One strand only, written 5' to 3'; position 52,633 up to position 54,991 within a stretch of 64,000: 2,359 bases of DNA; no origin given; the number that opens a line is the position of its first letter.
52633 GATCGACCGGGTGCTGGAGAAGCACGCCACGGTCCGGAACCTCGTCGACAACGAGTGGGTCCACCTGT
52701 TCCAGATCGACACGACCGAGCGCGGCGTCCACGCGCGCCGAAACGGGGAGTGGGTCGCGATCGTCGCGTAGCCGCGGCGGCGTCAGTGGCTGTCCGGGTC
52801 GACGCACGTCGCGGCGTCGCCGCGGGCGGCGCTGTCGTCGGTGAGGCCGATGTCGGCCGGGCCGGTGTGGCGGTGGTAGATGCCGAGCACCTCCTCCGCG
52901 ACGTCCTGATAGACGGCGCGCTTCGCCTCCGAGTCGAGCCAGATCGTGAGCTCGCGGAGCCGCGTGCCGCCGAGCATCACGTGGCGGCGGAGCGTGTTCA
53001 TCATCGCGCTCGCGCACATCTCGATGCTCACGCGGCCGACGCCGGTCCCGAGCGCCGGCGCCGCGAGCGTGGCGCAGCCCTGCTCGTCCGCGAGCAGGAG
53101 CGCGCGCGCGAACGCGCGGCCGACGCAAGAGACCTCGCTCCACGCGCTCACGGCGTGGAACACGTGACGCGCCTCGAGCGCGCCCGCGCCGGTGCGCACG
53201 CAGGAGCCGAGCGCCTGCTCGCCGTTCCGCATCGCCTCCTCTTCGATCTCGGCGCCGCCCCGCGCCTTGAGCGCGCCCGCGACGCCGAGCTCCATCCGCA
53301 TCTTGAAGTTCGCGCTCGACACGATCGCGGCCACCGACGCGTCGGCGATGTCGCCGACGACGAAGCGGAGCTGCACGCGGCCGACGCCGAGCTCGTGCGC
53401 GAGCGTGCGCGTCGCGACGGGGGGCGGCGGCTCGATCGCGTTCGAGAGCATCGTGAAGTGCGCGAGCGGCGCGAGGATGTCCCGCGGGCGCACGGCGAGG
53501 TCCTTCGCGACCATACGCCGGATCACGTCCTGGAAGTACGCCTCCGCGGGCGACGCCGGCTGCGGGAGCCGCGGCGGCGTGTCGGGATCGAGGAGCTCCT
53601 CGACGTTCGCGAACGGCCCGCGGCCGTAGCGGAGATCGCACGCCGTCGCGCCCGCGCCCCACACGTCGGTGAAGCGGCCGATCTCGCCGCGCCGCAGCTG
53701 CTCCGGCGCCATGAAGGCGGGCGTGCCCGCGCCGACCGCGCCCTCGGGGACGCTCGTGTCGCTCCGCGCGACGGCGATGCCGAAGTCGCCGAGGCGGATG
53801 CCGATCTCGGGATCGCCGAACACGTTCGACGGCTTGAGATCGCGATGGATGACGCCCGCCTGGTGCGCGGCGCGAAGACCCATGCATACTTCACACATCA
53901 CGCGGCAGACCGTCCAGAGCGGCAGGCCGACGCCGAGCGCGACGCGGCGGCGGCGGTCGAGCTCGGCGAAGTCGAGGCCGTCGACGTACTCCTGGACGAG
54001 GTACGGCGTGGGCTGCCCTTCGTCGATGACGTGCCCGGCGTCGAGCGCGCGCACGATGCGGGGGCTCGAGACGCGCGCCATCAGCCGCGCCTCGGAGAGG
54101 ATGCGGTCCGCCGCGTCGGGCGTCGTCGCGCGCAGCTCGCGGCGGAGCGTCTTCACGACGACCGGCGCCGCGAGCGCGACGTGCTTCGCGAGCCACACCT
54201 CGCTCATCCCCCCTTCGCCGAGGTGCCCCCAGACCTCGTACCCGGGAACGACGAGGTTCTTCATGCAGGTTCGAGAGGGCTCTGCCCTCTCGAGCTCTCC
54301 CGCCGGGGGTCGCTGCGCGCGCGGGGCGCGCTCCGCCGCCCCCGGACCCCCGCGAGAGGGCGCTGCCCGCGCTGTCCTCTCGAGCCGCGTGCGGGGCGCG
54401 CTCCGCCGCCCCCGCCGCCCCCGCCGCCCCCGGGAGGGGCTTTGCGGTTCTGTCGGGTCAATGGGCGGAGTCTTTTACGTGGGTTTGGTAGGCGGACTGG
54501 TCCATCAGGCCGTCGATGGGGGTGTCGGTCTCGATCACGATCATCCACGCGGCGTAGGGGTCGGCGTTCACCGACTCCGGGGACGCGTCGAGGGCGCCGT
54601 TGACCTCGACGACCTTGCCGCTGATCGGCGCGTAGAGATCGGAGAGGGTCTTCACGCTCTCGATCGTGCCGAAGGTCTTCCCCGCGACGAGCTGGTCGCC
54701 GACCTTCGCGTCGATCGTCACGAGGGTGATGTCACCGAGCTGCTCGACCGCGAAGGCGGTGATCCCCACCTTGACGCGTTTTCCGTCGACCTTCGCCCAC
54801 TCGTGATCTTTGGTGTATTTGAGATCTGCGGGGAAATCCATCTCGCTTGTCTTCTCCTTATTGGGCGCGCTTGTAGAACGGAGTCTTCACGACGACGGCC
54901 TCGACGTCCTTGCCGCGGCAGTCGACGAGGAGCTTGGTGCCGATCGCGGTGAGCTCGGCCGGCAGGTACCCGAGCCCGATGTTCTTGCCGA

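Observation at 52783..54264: Eukaryotic-like Ser/Thr kinase fused to a macro (ADP-ribose-binding/hydrolysing) domain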

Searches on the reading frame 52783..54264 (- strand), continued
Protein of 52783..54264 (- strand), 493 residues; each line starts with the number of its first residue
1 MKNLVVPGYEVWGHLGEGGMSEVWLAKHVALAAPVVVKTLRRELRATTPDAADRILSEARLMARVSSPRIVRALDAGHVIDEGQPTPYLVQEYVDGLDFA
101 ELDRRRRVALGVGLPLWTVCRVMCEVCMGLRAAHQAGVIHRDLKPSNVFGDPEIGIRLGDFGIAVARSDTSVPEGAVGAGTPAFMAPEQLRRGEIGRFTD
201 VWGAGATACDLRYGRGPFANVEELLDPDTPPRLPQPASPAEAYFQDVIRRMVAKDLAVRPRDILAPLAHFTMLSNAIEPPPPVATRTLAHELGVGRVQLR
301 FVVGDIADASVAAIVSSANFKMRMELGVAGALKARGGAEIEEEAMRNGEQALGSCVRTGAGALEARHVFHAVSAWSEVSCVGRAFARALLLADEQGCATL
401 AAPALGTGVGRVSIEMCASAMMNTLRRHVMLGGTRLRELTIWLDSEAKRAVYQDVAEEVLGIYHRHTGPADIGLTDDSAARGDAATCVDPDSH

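Call 70: fold_search(model_id=the predicted structure, library=pdb)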
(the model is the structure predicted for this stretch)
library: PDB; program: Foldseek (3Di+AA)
matches with E <= 10: 2000; with E <= 0.001: 1995
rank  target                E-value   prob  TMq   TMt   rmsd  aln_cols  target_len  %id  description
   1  6i2p_A                4.7e-16  1.00  0.42  0.71   5.4       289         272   28  Crystal structure of the Mycobacterium tuberculosis PknB kinase domain (L33E mutant) in complex with its substrate Gar (released 2019-05-22)
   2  3oro                  7.4e-16  1.00  0.44  0.75   4.2       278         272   29  Mycobacterium tuberculosis PknB kinase domain L33D mutant (crystal form 4) (released 2010-12-15)
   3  6i2p_B                1.2e-15  1.00  0.42  0.72   4.6       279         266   28  Crystal structure of the Mycobacterium tuberculosis PknB kinase domain (L33E mutant) in complex with its substrate Gar (released 2019-05-22)
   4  1mru_B                1.8e-15  1.00  0.44  0.76   4.1       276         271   29  Intracellular Ser/Thr protein kinase domain of Mycobacterium tuberculosis PknB. (released 2003-02-11)
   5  3orm                  2.0e-15  1.00  0.44  0.77   3.6       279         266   27  Mycobacterium tuberculosis PknB kinase domain D76A mutant (released 2010-12-15)
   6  5u94                  2.2e-15  1.00  0.45  0.79   3.5       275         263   29  Crystal structure of the Mycobacterium tuberculosis PASTA kinase PknB in complex with the potential theraputic kinase in (released 2017-12-20)
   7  6b2p                  4.1e-15  1.00  0.43  0.79   3.4       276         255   28  Dual Inhibition of the Essential Protein Kinases A and B in Mycobacterium tuberculosis (released 2018-02-14)
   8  1o6y                  5.7e-15  1.00  0.43  0.78   3.7       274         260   27  Catalytic domain of PknB kinase from Mycobacterium tuberculosis (released 2003-01-30)
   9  3ori_A                9.9e-15  1.00  0.44  0.78   3.8       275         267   29  Mycobacterium tuberculosis PknB kinase domain L33D mutant (crystal form 1) (released 2010-12-15)
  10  2fum_D                1.0e-14  1.00  0.43  0.78   4.2       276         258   27  Catalytic domain of protein kinase PknB from Mycobacterium tuberculosis in complex with mitoxantrone (released 2006-08-01)
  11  3f61                  1.3e-14  1.00  0.43  0.74   4.2       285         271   26  Crystal Structure of M. tuberculosis PknB Leu33Asp/Val222Asp double mutant in complex with ADP (released 2008-12-02)
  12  2fum_B                1.4e-14  1.00  0.45  0.80   4.4       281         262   28  Catalytic domain of protein kinase PknB from Mycobacterium tuberculosis in complex with mitoxantrone (released 2006-08-01)
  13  2fum_C                1.5e-14  1.00  0.43  0.79   3.4       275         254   26  Catalytic domain of protein kinase PknB from Mycobacterium tuberculosis in complex with mitoxantrone (released 2006-08-01)
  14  3wf8                  1.9e-14  1.00  0.43  0.70   5.4       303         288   25  Crystal structure of S6K1 kinase domain in complex with a quinoline derivative 2-oxo-2-[(4-sulfamoylphenyl)amino]ethyl 7 (released 2014-08-06)
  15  3f69_B                2.0e-14  1.00  0.44  0.72   5.0       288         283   29  Crystal structure of the Mycobacterium tuberculosis PknB mutant kinase domain in complex with KT5720 (released 2008-12-02)
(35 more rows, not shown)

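Call 72: list_cluster_members(proteins=[window:52783-54264:-, P0077, P0309])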
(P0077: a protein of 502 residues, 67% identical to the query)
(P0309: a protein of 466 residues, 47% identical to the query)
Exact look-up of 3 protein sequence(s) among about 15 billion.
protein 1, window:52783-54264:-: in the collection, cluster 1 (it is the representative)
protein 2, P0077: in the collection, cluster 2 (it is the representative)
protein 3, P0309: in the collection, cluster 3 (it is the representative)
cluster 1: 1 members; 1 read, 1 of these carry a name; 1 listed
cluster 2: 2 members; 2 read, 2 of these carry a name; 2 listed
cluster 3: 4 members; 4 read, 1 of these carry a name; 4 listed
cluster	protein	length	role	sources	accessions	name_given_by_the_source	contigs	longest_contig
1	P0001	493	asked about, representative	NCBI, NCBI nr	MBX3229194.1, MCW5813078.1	MAG: serine/threonine-protein kinase [Labilithrix sp.] | serine/threonine-protein kinase [Labilithrix sp.]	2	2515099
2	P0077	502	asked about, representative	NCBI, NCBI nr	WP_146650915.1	serine/threonine-protein kinase [Labilithrix luteola]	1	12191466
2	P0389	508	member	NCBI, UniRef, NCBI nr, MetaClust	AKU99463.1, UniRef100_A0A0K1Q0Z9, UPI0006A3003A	serine/threonine kinase [Labilithrix luteola] | Serine/threonine kinase n=2 Tax=Labilithrix luteola TaxID=1391654 RepID=A0A0K1Q0Z9_9BACT | status=active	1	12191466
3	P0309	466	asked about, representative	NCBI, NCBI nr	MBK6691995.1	MAG: serine/threonine-protein kinase [Myxococcales bacterium] | serine/threonine-protein kinase [Myxococcales bacterium]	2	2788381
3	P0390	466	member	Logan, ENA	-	-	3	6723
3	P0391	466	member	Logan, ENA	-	-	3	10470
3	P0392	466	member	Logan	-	-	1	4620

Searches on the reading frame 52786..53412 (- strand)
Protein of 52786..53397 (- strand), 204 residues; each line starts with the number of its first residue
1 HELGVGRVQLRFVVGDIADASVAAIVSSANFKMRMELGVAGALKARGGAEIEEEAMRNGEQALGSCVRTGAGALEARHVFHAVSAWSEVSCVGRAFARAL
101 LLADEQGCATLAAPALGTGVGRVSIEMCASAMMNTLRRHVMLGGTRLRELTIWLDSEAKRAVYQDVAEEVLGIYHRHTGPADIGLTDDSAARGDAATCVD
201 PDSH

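Call 7: search_solved_structures(query=window:52786-53397:-, max_evalue=0.01, show_alignments=4)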
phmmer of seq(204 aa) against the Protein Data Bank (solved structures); distinct sequences matched with E-value up to 0.01: 42.
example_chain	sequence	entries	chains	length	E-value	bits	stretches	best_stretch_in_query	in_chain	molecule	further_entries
2dx6_A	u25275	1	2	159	7.7e-20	74.8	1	9-138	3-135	Hypothetical protein TTHA0132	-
4etj_A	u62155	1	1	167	6.7e-16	62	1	9-138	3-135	Serine hydrolase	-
4ess_A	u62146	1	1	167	8e-16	61.7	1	9-138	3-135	OR187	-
3v45_A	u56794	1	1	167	1.4e-15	61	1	9-138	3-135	Serine hydrolase OSH55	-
4gvv_A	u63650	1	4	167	1.5e-15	60.8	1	9-137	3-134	De novo design serine hydrolase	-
4etk_A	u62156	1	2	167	2.3e-15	60.3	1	9-134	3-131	De novo designed serine hydrolase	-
4jgk_A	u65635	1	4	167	5e-15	59.1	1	9-138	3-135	evolved variant of a designed serine hydrolase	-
4j4z_A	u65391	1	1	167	1.2e-14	57.9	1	9-137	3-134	Designed serine hydrolase variant OSH55.4_H1.2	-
4jvv_A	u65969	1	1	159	2.2e-14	57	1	9-132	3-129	evolved variant of the computationally designed serine hydrolase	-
4jca_A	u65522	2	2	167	2.8e-14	56.7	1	9-132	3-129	serine hydrolase | Evolved variant of computationally designed serine hydrolase OSH55.4_H1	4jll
4k0c_A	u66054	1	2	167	2.9e-14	56.6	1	9-137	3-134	designed serine hydrolase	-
4kyb_A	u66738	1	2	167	6.4e-14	55.5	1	9-137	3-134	Designed Protein OR342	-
3vfq_A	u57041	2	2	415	1.1e-12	51.5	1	12-152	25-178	Poly [ADP-ribose] polymerase 14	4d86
9qyd_A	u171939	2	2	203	2.5e-11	47.1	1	7-172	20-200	Protein mono-ADP-ribosyltransferase PARP9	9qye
4abk_A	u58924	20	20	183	4.6e-09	39.7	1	2-145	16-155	POLY [ADP-RIBOSE] POLYMERASE 14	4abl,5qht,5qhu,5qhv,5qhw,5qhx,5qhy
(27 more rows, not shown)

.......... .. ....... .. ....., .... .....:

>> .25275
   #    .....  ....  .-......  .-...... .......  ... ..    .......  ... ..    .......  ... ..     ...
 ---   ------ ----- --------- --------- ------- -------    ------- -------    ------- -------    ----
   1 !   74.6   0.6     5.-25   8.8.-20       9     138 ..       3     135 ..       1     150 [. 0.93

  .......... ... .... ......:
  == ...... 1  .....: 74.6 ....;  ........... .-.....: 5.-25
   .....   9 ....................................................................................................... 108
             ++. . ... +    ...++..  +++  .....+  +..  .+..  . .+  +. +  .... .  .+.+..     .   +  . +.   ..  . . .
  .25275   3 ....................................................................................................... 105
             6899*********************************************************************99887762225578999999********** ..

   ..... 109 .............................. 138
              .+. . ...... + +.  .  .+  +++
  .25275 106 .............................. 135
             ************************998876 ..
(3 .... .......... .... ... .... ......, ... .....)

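Call 37: find_related_loci(query=A3, collection=genome_contigs, flank=7000)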
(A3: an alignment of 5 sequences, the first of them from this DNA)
Query A3 (181 aa) in genome_contigs; peptide patterns used: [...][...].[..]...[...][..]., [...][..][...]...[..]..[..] (x = any residue, [..] = any of these).
104 stretches matched a pattern; 59 encode a relative of the query (tblastn E <= 1e-3); 59 distinct loci.
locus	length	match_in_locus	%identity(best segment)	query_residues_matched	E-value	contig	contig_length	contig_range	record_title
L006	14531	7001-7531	75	2-178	2e-85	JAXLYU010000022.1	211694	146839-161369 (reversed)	MAG: Labilithrix sp. isolate STL-MYX21 C4.7.fa-22, whole genome shotgun sequence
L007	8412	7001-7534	70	1-178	2e-80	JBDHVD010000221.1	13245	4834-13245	MAG: Labilithrix sp. isolate AS-MESO-3CA.217 NODE_20245_length_13245_cov_4.044806, whole genome shotgun sequence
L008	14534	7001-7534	69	1-178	9e-79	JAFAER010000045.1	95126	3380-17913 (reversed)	MAG: Proteobacteria bacterium isolate OH_SBlB_141 k127_1161470, whole genome shotgun sequence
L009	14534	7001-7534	69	1-178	2e-78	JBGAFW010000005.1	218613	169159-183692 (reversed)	MAG: Labilithrix sp. isolate MAG_MBR_H125.011 MBRH125-11_opera_contig_391, whole genome shotgun sequence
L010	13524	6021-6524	71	11-178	1e-77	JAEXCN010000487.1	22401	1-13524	MAG: Proteobacteria bacterium isolate OH_HBB_116 k127_1583008, whole genome shotgun sequence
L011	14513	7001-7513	68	8-178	1e-76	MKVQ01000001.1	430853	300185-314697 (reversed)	MAG: Myxococcales bacterium 68-20 scnpilot_expt_750_bf_scaffold_111, whole genome shotgun sequence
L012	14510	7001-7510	72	10-179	3e-76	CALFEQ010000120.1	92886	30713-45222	MAG TPA_asm: uncultured Myxococcales bacterium isolate SRR5251193_bin.130_CONCOCT_v1.1_MAG genome assembly, contig: ERZ7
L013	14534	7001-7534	69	1-178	6e-76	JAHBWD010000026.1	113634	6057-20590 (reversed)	MAG: Labilithrix sp. isolate ACE_MYX8 MYX8_26, whole genome shotgun sequence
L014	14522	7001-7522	68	5-178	3e-75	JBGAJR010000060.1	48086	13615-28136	MAG: Polyangiaceae bacterium isolate MAG_AAO_H125.41 AAOH125-41_opera_contig_1914, whole genome shotgun sequence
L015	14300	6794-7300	72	11-179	2e-74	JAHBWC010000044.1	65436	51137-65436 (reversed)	MAG: Labilithrix sp. isolate ACE_MYX7 MYX7_44, whole genome shotgun sequence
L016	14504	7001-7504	67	11-178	5e-73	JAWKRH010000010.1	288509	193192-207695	MAG: Polyangiaceae bacterium isolate BC1.60 BC1.60.fa-10, whole genome shotgun sequence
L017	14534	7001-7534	65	1-178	2e-72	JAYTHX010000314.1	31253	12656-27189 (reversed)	MAG: Polyangiaceae bacterium isolate GFS_2591 GFS_2591_313, whole genome shotgun sequence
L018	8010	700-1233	66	1-178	2e-72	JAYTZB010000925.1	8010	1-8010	MAG: Polyangiaceae bacterium isolate GFS_6217 GFS_6217_924, whole genome shotgun sequence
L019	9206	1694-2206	67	8-178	2e-71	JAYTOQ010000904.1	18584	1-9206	MAG: Polyangiaceae bacterium isolate GFS_4138 GFS_4138_903, whole genome shotgun sequence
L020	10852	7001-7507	67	10-178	3e-71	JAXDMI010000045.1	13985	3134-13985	MAG: Myxococcales bacterium isolate BP_638 scaffold_1996674, whole genome shotgun sequence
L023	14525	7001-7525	64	1-175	3e-70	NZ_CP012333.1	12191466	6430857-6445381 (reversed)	Labilithrix luteola strain DSM 27648 chromosome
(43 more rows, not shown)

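Call 79: find_related_loci(query=A3, collection=viral_contigs, flank=5000)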
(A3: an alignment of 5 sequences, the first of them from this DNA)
Query A3 (181 aa) in viral_contigs; peptide patterns used: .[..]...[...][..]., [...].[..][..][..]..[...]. (x = any residue, [..] = any of these).
28 stretches matched a pattern, but none encodes a relative of the query by tblastn (E <= 1e-3).

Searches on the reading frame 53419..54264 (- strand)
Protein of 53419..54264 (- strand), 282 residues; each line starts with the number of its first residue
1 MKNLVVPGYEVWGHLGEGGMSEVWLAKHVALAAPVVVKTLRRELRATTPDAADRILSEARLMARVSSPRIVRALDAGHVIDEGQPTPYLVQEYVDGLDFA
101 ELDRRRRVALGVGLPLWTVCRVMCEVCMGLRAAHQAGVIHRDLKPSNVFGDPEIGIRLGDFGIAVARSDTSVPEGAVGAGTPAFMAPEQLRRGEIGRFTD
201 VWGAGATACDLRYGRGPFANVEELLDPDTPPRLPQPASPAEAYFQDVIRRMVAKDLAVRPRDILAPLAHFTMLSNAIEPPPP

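Call 68: search_solved_structures(query=window:53419-54264:-, max_evalue=1e-20, show_alignments=1)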
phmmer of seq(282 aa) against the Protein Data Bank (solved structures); distinct sequences matched with E-value up to 1e-20: 22.
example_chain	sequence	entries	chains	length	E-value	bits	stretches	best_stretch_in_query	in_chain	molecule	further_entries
6b2p_A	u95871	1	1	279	8e-31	110.7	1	8-222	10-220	Serine/threonine-protein kinase PknB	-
5u94_A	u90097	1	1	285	8.5e-31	110.6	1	8-221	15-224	Serine/threonine-protein kinase PknB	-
1o6y_A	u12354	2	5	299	9.9e-31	110.4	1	8-221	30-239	SERINE/THREONINE-PROTEIN KINASE PKNB | Probable serine/threonine-protein kinase pknB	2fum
1mru_A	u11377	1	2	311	1e-30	110.3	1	8-222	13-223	Probable serine/threonine-protein kinase pknB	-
6i2p_A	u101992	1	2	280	7.6e-30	107.5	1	8-222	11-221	Serine/threonine-protein kinase PknB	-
3ori_A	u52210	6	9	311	1.3e-29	106.7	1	8-222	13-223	Serine/threonine protein kinase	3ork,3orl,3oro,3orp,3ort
3orm_A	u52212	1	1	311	1.3e-29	106.7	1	8-222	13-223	Serine/threonine protein kinase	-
3f61_A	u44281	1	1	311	1.3e-29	106.7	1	8-221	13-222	Serine/threonine-protein kinase pknB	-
3f69_A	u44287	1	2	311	1.4e-29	106.7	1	8-222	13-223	Serine/threonine-protein kinase pknB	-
9ruk_A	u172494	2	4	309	1.5e-29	106.5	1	8-261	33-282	Serine/threonine-protein kinase StkP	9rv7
9ru3_A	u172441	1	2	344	2.1e-29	106.1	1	8-222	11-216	Serine/threonine-protein kinase StkP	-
9ruj_A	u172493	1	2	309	2.6e-29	105.7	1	8-261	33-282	Serine/threonine-protein kinase StkP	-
4ow8_A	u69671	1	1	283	2e-23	86.4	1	12-261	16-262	Serine/threonine-protein kinase PknA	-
9tmq_A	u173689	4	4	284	2e-23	86.4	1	12-261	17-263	Serine/threonine-protein kinase PknA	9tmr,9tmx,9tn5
6b2q_A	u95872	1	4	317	4.4e-23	85.3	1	12-261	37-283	Serine/threonine-protein kinase PknA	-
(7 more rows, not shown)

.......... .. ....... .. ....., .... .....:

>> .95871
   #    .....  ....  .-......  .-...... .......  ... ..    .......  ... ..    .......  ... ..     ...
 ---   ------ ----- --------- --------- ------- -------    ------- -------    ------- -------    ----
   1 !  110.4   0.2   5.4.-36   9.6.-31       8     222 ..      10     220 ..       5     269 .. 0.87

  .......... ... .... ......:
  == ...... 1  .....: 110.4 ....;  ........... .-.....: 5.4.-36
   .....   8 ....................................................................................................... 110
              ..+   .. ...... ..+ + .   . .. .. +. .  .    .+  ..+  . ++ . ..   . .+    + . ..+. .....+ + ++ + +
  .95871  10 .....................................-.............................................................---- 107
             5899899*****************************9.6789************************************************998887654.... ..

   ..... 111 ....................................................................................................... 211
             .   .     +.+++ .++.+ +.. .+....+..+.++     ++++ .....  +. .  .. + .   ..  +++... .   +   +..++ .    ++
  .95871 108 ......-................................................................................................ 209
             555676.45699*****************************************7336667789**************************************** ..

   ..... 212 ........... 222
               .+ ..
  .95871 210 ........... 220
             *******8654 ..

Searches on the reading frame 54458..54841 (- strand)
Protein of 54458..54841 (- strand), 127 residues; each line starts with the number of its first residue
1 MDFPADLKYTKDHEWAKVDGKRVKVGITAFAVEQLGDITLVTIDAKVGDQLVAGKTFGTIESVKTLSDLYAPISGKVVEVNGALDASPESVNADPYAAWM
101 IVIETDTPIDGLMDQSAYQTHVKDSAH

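Call 62: search_protein_families(library=pfam, proteins=[window:54458-54841:-], max_evalue=0.001)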
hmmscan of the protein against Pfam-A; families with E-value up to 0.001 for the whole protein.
window:54458-54841:- (127 aa): 1 family
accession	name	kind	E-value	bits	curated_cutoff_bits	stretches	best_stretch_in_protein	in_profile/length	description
PF01597.25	GCV_H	-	5.6e-34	117.1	22.2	1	7-124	1-121/122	Glycine cleavage H-protein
